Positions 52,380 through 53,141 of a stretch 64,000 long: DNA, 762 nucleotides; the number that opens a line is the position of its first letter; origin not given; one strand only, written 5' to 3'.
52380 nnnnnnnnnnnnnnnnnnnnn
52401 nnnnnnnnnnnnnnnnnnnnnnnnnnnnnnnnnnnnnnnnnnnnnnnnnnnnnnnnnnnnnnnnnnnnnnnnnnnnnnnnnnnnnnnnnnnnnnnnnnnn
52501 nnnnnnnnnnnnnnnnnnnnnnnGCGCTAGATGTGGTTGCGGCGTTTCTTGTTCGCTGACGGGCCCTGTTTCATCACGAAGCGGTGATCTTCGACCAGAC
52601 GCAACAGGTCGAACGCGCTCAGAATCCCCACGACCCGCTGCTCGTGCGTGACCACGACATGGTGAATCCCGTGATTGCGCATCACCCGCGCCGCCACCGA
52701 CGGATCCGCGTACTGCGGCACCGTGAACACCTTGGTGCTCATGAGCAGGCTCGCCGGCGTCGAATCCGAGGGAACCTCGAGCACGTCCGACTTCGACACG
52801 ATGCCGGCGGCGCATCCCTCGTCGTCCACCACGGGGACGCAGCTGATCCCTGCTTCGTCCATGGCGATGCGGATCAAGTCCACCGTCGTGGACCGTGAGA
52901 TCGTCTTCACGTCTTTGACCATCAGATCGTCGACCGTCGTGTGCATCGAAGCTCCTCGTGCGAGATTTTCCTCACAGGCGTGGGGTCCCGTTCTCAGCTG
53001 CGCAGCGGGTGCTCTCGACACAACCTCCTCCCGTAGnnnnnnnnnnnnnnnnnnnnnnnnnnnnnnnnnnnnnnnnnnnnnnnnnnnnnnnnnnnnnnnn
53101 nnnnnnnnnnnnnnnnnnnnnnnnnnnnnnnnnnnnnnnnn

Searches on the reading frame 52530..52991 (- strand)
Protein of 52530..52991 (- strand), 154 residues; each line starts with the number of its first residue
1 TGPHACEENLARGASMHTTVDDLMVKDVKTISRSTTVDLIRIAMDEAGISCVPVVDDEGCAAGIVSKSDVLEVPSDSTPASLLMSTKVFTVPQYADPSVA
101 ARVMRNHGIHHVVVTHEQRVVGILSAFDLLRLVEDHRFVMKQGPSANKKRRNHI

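Call 59: search_protein_families(library=pfam, proteins=[window:52530-52991:-], max_evalue=0.001)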
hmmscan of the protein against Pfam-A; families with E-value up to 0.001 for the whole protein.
window:52530-52991:- (154 aa): 1 family
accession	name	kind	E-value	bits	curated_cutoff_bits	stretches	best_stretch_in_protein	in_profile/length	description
PF00571.33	CBS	-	6.1e-24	84.5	24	2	83-134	4-56/57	CBS domain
